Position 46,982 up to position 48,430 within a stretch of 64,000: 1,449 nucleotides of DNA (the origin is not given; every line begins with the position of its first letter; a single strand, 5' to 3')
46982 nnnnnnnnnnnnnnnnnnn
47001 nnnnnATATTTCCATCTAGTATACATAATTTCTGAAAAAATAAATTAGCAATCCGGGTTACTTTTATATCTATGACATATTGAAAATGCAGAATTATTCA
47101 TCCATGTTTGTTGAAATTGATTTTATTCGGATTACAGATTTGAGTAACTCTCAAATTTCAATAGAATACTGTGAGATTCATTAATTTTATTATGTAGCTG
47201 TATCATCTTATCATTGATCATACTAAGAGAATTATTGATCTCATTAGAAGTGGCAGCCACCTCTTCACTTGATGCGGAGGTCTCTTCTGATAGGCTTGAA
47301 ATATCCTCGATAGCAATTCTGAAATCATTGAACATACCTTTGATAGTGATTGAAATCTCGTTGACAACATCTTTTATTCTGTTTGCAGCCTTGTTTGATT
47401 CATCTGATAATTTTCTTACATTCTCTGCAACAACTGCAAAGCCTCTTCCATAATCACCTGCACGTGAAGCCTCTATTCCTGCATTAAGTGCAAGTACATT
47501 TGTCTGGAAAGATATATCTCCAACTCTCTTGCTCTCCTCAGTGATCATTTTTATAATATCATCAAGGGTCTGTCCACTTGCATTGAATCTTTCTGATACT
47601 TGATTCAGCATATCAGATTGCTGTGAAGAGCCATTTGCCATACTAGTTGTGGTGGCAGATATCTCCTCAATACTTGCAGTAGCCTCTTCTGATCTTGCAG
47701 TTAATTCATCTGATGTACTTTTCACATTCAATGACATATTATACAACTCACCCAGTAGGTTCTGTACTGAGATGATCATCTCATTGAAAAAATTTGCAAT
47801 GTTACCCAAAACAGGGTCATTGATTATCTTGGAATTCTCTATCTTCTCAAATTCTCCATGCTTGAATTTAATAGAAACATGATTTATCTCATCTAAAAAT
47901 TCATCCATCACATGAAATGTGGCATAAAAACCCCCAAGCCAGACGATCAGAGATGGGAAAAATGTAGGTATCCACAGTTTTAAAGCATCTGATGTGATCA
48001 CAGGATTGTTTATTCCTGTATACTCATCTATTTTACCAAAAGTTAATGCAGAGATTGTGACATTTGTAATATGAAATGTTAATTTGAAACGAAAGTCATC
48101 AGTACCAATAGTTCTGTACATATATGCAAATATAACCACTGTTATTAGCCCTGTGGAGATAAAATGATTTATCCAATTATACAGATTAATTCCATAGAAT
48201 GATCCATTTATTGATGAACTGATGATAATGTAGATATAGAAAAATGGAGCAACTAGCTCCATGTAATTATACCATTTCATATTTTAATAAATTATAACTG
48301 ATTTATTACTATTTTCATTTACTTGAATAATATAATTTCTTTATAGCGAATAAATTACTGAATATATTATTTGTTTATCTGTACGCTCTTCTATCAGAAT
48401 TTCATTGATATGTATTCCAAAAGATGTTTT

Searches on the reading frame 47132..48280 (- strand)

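Call 8: search_protein_families(library=pfam, proteins=[window:47132-48280:-], max_evalue=0.01)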
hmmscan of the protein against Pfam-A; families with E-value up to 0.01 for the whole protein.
window:47132-48280:- (382 aa): 3 families
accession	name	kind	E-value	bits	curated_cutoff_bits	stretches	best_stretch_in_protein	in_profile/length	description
PF00015.26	MCPsignal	-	2.9e-26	92.8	34.6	1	232-358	28-150/172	Methyl-accepting chemotaxis protein (MCP) signalling domain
PF06456.18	Arfaptin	-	0.0004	20.5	32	0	229-368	39-180/229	Arfaptin-like domain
PF06103.16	DUF948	-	0.0014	19.2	37.2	0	182-241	27-86/89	Bacterial protein of unknown function (DUF948)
